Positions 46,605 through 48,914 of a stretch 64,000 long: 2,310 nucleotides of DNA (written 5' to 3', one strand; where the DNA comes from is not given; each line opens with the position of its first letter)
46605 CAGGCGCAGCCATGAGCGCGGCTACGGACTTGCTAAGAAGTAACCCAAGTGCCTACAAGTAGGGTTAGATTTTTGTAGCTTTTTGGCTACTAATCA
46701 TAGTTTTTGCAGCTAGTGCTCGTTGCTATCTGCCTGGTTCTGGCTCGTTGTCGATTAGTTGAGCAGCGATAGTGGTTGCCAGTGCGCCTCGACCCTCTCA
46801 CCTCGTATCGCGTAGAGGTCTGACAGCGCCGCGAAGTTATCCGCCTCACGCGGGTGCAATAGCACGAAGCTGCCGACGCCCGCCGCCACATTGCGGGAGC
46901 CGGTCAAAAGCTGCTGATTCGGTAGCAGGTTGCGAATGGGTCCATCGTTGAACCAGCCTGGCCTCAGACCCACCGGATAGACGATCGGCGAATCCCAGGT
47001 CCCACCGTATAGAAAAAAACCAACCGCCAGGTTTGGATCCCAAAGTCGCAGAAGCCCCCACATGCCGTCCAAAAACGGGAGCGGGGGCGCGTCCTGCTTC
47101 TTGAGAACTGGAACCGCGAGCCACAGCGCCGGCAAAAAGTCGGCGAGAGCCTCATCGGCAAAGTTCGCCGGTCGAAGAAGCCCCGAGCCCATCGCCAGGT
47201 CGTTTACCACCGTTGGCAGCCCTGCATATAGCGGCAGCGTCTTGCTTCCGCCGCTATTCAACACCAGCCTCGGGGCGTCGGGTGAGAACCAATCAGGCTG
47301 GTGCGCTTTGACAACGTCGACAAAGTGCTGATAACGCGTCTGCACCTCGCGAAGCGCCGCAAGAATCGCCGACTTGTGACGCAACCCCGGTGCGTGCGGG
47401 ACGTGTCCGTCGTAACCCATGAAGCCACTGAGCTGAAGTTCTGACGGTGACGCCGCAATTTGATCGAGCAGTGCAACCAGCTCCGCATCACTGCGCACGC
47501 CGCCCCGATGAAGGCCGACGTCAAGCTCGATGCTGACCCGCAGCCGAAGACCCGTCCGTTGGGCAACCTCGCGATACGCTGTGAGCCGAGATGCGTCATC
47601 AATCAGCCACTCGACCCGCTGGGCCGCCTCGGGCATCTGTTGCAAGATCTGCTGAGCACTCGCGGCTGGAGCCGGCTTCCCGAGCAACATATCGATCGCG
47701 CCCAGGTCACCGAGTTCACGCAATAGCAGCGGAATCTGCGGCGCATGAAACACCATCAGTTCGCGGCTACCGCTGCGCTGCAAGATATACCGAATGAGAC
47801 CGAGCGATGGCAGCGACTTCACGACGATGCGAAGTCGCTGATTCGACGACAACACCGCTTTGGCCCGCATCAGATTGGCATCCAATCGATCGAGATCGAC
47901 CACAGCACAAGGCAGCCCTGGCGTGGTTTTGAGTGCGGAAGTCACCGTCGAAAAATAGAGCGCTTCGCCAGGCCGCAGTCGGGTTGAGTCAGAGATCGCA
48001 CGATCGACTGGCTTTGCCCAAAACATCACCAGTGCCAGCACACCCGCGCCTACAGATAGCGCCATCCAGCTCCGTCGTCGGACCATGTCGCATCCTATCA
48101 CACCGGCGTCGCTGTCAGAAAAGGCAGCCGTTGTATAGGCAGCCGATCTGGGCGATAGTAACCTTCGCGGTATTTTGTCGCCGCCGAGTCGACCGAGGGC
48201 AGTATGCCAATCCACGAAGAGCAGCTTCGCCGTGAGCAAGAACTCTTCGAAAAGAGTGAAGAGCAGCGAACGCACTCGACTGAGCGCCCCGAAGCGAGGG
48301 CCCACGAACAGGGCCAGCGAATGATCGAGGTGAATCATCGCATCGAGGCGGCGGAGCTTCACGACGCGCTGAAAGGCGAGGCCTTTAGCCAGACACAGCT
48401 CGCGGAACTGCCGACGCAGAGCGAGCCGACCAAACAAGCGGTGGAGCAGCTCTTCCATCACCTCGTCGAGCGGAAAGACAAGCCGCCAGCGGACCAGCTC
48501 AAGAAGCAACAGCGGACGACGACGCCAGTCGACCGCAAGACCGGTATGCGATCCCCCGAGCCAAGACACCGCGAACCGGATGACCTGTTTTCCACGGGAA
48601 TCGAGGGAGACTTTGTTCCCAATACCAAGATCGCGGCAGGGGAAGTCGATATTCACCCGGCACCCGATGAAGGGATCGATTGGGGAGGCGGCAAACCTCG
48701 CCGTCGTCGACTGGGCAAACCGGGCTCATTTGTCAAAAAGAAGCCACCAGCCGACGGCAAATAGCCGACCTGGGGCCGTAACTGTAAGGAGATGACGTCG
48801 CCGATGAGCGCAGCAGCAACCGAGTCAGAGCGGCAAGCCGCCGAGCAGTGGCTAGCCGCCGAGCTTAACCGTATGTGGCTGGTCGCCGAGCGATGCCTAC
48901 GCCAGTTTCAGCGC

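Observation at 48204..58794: Co-directional block: acidic IDP-like protein, tandem AAA+ ATPase, 2207-aa TPR scaffold and STAS-Zn-ribbon-TM protein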

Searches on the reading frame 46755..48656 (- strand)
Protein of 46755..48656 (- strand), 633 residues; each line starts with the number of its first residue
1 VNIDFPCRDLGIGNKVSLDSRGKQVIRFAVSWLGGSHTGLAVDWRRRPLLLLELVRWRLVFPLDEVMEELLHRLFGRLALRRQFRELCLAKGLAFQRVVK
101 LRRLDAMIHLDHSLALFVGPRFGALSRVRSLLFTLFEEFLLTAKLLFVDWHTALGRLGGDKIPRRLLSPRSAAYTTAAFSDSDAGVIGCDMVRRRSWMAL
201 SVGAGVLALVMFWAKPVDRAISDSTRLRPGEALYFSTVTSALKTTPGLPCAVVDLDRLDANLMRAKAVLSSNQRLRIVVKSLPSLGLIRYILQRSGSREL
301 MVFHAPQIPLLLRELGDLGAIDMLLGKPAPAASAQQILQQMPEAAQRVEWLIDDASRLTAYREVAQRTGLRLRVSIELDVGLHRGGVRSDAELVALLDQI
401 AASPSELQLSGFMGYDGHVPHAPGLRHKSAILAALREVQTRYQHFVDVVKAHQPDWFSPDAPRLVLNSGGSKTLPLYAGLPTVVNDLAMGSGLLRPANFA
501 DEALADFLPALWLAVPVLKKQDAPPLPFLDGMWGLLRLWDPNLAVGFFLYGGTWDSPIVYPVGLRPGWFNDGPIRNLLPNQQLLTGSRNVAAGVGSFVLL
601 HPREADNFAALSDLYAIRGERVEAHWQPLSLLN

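Call 5: search_protein_families(library=pfam, proteins=[window:46755-48656:-], max_evalue=0.01)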
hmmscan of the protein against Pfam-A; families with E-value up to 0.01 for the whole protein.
window:46755-48656:- (633 aa): 1 family
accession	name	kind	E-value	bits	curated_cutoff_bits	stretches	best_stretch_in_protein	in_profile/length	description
PF01168.26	Ala_racemase_N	-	2.6e-17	63.7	24.1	1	253-423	1-163/220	Alanine racemase, N-terminal domain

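Call 6: search_protein_families(library=ncbifam, proteins=[window:46755-48656:-], max_evalue=0.01)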
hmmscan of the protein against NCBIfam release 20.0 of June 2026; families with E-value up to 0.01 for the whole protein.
window:46755-48656:- (633 aa): 1 family
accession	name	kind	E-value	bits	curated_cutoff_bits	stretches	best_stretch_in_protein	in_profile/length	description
NF045642.2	HdxyAspAldBhcC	equivalog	5.3e-13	48.8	690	1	249-434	30-211/387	3-hydroxy-D-aspartate aldolase BhcC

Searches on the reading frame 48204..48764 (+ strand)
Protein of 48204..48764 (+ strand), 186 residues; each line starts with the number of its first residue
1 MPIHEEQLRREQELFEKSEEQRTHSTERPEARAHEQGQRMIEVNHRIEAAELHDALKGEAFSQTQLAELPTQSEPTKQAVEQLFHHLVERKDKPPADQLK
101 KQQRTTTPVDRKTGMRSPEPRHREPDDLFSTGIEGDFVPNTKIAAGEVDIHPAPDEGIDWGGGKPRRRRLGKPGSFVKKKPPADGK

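Call 5: search_protein_families(library=pfam, proteins=[window:48204-48764:+], max_evalue=0.01)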
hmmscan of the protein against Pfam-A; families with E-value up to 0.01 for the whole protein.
window:48204-48764:+ (186 aa): 0 families

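Call 6: search_protein_families(library=ncbifam, proteins=[window:48204-48764:+], max_evalue=0.01)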
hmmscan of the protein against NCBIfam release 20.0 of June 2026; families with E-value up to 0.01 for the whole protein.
window:48204-48764:+ (186 aa): 0 families

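Call 25: search_protein_families(library=padloc, proteins=[window:48204-48764:+], max_evalue=0.001)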
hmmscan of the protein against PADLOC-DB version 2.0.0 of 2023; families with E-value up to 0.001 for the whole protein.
window:48204-48764:+ (186 aa): 0 families
